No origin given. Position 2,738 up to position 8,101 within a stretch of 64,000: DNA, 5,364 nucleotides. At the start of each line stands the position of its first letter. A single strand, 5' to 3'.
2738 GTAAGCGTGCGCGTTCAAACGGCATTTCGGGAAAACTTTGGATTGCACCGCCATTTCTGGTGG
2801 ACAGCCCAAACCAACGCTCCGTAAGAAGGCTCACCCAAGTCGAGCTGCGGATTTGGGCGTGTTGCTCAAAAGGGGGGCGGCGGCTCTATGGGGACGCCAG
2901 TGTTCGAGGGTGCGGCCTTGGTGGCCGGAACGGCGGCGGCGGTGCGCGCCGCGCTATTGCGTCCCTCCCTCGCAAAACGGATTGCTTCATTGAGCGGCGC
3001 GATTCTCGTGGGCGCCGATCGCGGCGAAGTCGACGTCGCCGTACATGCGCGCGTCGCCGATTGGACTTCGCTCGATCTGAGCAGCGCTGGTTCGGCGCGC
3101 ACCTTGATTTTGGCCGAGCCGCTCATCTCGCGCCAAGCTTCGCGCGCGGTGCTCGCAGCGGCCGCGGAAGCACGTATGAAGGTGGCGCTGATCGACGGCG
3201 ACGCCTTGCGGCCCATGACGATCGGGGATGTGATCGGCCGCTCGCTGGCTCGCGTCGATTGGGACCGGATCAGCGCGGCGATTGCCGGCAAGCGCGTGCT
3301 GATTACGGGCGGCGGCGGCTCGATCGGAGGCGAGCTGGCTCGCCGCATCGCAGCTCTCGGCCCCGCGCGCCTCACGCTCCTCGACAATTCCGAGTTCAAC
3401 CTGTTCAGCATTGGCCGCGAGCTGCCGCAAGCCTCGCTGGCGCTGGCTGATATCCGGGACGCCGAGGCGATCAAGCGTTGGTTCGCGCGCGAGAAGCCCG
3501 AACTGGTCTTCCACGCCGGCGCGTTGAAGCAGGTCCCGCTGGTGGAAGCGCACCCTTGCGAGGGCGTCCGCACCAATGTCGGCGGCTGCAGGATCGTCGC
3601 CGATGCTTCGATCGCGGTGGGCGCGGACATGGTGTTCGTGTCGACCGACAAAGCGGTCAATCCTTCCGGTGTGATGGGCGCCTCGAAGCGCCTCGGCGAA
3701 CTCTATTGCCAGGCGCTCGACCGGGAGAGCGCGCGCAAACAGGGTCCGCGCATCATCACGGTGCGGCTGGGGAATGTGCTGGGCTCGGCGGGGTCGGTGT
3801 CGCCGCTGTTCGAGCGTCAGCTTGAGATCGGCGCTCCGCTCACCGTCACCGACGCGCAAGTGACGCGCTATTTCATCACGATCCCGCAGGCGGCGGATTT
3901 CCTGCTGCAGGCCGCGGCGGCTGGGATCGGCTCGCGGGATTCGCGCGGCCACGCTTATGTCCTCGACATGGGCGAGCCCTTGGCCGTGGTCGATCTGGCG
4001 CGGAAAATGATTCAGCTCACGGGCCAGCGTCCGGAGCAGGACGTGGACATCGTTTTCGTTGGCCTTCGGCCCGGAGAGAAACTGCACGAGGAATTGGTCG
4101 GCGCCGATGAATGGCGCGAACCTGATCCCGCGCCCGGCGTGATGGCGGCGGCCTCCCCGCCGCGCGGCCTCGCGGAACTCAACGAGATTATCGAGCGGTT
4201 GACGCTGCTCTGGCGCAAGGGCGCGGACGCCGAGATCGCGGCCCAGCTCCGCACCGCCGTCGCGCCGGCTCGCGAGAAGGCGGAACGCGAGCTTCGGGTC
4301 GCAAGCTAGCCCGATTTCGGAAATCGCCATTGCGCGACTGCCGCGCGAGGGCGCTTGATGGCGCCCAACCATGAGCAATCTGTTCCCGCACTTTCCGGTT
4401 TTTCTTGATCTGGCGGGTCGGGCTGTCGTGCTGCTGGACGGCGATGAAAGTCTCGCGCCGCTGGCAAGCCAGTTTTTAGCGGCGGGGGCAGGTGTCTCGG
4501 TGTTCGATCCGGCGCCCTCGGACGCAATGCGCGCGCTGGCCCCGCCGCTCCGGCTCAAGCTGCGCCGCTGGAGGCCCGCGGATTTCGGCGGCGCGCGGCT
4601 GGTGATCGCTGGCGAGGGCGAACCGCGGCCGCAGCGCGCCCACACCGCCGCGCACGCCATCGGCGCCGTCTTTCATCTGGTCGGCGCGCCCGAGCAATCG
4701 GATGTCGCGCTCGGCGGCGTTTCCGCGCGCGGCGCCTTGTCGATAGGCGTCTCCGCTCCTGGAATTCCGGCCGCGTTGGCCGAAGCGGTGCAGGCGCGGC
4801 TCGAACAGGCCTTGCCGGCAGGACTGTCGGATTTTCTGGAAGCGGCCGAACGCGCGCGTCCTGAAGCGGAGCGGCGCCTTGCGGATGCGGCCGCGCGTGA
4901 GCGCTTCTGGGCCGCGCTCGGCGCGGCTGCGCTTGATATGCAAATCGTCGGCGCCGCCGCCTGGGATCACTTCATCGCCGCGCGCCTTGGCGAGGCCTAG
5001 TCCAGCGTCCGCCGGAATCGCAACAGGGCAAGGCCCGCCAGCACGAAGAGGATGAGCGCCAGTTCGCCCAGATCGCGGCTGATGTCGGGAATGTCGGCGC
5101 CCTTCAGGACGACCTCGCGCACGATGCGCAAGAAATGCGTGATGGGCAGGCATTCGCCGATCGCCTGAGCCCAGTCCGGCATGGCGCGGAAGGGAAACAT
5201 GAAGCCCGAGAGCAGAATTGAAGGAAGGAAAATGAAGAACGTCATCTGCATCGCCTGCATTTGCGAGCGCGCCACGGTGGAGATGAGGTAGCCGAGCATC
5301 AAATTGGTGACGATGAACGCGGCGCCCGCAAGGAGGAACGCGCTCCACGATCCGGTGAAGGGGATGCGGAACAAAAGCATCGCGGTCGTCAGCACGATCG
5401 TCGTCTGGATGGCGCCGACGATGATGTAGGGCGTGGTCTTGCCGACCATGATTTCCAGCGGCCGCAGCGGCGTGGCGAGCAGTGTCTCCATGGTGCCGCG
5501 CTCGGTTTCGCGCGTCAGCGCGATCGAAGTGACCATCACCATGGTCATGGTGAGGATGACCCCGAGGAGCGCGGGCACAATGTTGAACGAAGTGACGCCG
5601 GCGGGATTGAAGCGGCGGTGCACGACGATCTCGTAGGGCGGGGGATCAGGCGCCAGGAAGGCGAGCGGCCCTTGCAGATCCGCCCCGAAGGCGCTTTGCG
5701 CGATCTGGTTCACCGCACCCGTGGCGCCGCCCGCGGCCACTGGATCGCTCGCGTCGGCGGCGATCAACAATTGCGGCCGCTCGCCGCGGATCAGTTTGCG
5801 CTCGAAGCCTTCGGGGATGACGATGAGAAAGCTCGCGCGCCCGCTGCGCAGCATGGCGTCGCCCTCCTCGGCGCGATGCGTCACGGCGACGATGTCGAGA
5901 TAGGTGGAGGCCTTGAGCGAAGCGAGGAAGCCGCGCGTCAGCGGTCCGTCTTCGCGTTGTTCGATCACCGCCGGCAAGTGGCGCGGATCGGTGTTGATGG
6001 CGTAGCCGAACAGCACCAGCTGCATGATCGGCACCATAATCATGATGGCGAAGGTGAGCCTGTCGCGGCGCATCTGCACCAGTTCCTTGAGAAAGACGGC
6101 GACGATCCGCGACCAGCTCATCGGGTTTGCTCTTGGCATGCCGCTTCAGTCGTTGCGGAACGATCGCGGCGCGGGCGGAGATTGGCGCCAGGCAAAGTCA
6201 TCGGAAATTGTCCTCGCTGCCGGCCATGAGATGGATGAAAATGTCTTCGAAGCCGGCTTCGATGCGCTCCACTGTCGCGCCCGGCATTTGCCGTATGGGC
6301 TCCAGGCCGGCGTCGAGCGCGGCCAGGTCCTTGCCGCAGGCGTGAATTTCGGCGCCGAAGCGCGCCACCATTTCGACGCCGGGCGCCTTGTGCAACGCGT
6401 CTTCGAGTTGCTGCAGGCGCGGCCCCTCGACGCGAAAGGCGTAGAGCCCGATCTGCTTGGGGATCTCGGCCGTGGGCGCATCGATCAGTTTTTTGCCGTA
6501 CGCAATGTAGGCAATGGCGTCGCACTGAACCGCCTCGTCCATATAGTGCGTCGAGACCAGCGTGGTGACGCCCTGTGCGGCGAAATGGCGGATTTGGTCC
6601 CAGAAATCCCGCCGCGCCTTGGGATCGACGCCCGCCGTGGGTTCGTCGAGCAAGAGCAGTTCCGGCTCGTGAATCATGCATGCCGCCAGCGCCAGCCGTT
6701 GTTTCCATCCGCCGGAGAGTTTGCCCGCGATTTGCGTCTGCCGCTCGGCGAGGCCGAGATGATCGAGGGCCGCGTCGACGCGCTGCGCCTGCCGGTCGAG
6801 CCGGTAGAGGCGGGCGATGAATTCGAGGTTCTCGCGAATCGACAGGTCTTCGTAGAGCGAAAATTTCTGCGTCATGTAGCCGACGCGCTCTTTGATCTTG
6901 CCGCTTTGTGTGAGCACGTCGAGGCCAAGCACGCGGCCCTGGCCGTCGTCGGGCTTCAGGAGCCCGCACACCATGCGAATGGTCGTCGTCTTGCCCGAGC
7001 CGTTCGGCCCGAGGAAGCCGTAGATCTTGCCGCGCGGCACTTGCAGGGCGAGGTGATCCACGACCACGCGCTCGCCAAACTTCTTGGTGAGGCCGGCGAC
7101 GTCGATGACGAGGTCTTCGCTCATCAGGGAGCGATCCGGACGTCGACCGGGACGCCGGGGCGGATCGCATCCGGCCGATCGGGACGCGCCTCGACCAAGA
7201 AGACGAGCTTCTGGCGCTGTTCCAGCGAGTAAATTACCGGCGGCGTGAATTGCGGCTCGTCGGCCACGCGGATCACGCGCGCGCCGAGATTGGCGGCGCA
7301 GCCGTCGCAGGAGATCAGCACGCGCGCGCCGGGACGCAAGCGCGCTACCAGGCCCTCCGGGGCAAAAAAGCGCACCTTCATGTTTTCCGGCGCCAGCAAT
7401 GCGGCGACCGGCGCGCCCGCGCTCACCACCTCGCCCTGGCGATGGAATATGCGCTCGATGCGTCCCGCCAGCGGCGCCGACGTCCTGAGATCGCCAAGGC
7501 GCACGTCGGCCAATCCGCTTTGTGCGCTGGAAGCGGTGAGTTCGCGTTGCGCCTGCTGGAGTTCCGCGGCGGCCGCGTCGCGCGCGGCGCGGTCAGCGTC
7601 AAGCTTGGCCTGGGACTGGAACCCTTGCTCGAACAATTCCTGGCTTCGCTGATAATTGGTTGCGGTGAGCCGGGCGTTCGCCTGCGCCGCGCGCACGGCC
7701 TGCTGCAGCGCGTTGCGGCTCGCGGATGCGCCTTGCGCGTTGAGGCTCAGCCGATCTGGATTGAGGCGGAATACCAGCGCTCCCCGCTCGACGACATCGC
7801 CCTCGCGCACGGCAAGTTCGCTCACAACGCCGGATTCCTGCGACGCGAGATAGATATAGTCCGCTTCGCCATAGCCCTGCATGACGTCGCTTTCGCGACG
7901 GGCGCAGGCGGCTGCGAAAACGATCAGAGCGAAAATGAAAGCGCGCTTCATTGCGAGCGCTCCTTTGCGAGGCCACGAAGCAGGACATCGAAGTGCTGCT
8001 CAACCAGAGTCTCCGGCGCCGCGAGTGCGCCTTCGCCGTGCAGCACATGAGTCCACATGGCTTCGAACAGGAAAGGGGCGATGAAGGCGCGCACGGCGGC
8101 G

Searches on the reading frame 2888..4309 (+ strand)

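Call 12: search_protein_families(library=pfam, proteins=[window:2888-4309:+])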
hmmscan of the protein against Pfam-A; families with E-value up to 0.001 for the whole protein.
window:2888-4309:+ (473 aa): 5 families
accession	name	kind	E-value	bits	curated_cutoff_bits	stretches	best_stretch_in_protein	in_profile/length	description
PF02719.21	Polysacc_synt_2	-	1.6e-90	303.7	20.2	1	137-421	1-291/293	Polysaccharide biosynthesis protein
PF01370.27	Epimerase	-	1.3e-16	61.2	20.9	1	137-345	1-227/240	NAD dependent epimerase/dehydratase family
PF04321.23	RmlD_sub_bind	-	3.4e-16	59.6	27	1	136-380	2-233/287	RmlD substrate binding domain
PF16363.11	GDP_Man_Dehyd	-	2.3e-07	31.1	27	1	138-254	1-130/332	GDP-mannose 4,6 dehydratase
PF00106.31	adh_short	-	0.00022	21.2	26.6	1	135-200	1-69/195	short chain dehydrogenase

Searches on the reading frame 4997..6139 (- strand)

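Call 12: search_protein_families(library=pfam, proteins=[window:4997-6139:-])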
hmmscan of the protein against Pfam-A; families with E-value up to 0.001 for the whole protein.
window:4997-6139:- (380 aa): 4 families
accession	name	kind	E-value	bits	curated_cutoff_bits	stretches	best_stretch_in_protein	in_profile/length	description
PF12698.13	ABC2_membrane_3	-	5.2e-44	151.2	31.6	1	29-373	3-347/347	ABC-2 family transporter protein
PF01061.29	ABC2_membrane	-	1.6e-32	113.2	26.9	1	187-343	50-209/211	ABC-2 type transporter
PF12679.13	ABC2_membrane_2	-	3.9e-17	62.9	27.2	1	14-377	2-280/283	ABC-2 family transporter protein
PF12730.13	ABC2_membrane_4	-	4.5e-05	23.9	27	0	175-305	39-177/179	ABC-2 family transporter protein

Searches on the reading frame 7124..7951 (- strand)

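Call 12: search_protein_families(library=pfam, proteins=[window:7124-7951:-])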
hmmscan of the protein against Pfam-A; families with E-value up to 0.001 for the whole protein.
window:7124-7951:- (275 aa): 5 families
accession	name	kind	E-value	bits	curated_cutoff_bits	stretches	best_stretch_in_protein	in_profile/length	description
PF13437.12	HlyD_3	-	1.9e-18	67.6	22.2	1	158-266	3-106/106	HlyD family secretion protein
PF16576.10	HlyD_D23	-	4.4e-08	33.1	30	0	79-218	35-172/214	Barrel-sandwich domain of CusB or HlyD membrane-fusion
PF00364.28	Biotin_lipoyl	-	5e-07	29.9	22.1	0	35-63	45-73/73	Biotin-requiring enzyme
PF13533.13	Biotin_lipoyl_2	-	1.1e-05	25.5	29.8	0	36-57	4-25/32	Biotin-lipoyl like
PF02749.22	QRPTase_N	-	0.0003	21.4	27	0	14-63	16-60/82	Quinolinate phosphoribosyl transferase, N-terminal domain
